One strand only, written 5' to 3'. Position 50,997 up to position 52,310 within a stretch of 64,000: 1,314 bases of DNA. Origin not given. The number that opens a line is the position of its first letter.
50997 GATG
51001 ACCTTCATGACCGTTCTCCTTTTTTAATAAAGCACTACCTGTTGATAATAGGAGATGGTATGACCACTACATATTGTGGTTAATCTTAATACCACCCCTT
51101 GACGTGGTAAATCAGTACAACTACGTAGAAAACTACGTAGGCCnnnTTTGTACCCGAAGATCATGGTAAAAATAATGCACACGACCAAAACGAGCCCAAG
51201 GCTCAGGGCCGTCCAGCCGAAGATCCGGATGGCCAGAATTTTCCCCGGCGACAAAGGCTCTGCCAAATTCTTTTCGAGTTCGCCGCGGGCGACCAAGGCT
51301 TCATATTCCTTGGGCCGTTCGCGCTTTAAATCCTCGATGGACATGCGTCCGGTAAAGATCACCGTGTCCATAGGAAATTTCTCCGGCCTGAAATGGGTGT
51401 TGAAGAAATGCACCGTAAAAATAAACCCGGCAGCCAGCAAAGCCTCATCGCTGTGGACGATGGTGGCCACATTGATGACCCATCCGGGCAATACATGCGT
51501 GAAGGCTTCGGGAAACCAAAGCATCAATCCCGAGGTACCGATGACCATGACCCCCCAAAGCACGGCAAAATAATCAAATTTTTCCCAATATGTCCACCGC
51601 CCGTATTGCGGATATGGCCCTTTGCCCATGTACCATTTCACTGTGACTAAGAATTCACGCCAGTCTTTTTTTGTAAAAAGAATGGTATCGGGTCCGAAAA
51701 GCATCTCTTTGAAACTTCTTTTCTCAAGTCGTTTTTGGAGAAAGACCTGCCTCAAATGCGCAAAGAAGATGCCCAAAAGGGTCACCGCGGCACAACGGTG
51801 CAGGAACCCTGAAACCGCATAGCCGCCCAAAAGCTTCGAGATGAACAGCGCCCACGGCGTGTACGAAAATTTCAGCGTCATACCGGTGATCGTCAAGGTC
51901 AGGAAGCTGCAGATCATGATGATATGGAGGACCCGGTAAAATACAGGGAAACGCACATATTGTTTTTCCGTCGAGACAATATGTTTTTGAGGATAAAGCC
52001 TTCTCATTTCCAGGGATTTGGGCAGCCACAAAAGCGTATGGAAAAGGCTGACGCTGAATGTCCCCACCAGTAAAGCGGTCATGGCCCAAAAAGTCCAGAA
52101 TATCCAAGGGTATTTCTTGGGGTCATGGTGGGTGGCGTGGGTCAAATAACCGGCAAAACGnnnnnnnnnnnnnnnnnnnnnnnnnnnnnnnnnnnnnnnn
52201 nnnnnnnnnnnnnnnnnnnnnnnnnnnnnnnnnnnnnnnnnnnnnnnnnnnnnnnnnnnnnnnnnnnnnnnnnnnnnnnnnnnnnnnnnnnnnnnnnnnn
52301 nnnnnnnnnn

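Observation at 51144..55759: Two tandem paralogous fusions of very large multihaem cytochrome c domains (19 and 11 haems) to a cytochrome-b membrane domain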

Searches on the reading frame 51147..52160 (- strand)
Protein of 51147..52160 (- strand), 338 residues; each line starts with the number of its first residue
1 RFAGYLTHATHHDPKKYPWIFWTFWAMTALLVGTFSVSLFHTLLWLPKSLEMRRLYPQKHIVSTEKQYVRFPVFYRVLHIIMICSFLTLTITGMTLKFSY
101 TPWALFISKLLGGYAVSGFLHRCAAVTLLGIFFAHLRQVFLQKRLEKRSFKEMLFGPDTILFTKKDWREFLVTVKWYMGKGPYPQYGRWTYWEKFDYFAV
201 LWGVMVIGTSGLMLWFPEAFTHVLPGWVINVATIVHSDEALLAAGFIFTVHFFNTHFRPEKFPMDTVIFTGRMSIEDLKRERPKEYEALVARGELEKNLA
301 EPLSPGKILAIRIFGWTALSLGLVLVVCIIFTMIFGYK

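Call 24: search_solved_structures(query=A1, max_evalue=10, show_alignments=4)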
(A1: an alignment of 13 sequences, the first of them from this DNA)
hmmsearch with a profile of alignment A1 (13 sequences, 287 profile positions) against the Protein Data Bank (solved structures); distinct sequences matched with E-value up to 10: 1.
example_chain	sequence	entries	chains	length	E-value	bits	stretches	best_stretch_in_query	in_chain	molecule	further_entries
1kqf_C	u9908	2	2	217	9.9e-07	31.6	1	62-246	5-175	FORMATE DEHYDROGENASE, NITRATE-INDUCIBLE, CYTOCHROME B556(FDN) SUBUNIT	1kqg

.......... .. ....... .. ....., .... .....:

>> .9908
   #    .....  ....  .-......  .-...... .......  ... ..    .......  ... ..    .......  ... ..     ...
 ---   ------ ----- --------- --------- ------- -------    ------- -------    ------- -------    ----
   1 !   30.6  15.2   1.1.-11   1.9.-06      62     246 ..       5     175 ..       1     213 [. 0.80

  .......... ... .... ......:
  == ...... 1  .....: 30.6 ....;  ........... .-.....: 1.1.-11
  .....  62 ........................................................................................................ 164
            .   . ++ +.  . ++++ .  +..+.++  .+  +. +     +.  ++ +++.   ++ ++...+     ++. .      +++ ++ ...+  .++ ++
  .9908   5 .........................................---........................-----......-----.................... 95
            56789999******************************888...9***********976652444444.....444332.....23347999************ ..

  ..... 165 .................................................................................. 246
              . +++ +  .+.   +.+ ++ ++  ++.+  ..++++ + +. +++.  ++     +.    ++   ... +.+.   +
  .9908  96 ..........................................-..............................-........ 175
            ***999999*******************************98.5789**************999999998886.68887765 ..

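Call 33: find_related_loci(query=A1, collection=genome_contigs, flank=9000)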
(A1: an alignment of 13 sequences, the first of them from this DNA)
Query A1 (338 aa) in genome_contigs; peptide patterns used: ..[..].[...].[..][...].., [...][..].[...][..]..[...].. (x = any residue, [..] = any of these).
600 stretches matched a pattern (row limit reached: there are more); 585 encode a relative of the query (tblastn E <= 1e-3); the best 80 are kept; 80 distinct loci.
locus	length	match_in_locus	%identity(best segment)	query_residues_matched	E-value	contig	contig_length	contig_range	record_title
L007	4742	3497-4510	68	1-338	1e-161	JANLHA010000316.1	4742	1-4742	MAG: Candidatus Omnitrophota bacterium isolate P6-5 k99_421224, whole genome shotgun sequence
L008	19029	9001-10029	62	1-338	3e-144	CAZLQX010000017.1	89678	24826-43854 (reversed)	MAG TPA_asm: uncultured Holophagales bacterium isolate binchicken_co22_26 genome assembly, contig: NODE_253_length_89678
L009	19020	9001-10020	61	1-338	4e-143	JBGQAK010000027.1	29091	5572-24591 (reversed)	MAG: Thermoanaerobaculaceae bacterium isolate OBJ2_061818_130_32 k141_978936_length_29091_cov_24.9825, whole genome shot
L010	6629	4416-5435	62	1-335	1e-142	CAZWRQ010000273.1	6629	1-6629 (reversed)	MAG TPA_asm: uncultured Holophagales bacterium isolate binchicken_co269_231 genome assembly, contig: NODE_12109_length_6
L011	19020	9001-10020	60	1-338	2e-142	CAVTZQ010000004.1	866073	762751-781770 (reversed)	MAG: uncultured Acidobacteriota bacterium isolate MFD04408.bin.1.50 genome assembly, contig: contig_40475, whole genome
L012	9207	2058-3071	60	1-338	5e-142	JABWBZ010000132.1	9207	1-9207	MAG: bacterium isolate MAG_43 scaffold_9142, whole genome shotgun sequence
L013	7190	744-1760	60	1-338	3e-140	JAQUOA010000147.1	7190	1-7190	MAG: Bacteroidota bacterium isolate STD1_190 NODE_34498_length_7190_cov_7.927085_Sandtown_D1, whole genome shotgun seque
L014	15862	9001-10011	60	1-335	1e-140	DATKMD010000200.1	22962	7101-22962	MAG TPA_asm: Thermoanaerobaculaceae bacterium isolate SMAG_U14702 k141_1506182, whole genome shotgun sequence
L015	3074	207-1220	61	1-338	5e-145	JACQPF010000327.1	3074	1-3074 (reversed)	MAG: Elusimicrobia bacterium isolate NC_groundwater_1300_Ag_S-0.2um_60_19 S_p2_S4_coassembly_k141_3277900, whole genome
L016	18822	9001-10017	57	1-338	3e-137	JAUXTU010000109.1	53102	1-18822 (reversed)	MAG: Bacteroidota bacterium isolate C13_metabat.bin.24 C13_k141_345686, whole genome shotgun sequence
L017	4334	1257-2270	58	1-338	1e-137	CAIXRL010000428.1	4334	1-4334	MAG: Candidatus Eisenbacteria bacterium isolate AlinenSediments_bin-1799 genome assembly, contig: bin-1799:428/850, whol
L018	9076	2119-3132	58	1-337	7e-135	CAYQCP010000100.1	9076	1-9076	MAG TPA_asm: uncultured Gemmatimonas sp. isolate SRP302447_co4_428 genome assembly, contig: NODE_20597_length_9076_cov_1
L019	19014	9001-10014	59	1-337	6e-135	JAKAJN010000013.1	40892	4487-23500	MAG: bacterium isolate WY3.bin98 NODE_1349_length_40892_cov_4.557758, whole genome shotgun sequence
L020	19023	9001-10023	56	1-338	5e-134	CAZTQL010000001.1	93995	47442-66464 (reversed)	MAG TPA_asm: uncultured Woeseiaceae bacterium isolate SRP155585_co2_189 genome assembly, contig: NODE_25_length_93995_co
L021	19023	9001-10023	57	1-338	2e-132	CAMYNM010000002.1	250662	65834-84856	MAG: Thermoanaerobaculia bacterium isolate FO_M_Acidobacteriota_06 genome assembly, contig: scaffold_4, whole genome sho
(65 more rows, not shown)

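Call 84: search_protein_representatives(alignment_id=A1)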
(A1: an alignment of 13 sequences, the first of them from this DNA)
Query: 13 sequences, 287 profile positions. Proteins with E-value up to 0.001 (for the whole library): 3639; up to 1e-10: 2415; up to 1e-30: 1087. The best 150 are listed.
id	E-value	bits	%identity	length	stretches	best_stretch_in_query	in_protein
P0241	2.8e-105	368.1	-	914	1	2-285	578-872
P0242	3.3e-105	367.9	-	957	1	1-286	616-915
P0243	8.1e-105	366.6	-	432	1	1-286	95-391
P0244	3.3e-97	341.7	-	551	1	2-286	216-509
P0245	2.6e-96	338.7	-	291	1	55-286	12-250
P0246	4.4e-96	337.9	-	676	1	2-286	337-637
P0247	3.5e-95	335.0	-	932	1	2-285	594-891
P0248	6.8e-95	334.0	-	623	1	2-286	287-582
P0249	9.0e-95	333.7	-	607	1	15-272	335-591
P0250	3.1e-94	331.9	-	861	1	2-285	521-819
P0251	6.1e-94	330.9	-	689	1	1-286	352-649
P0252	6.6e-90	317.7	-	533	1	2-277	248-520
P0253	2.5e-89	315.8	-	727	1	2-285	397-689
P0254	1.1e-88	313.6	-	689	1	1-286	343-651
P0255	3.1e-88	312.2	-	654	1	2-285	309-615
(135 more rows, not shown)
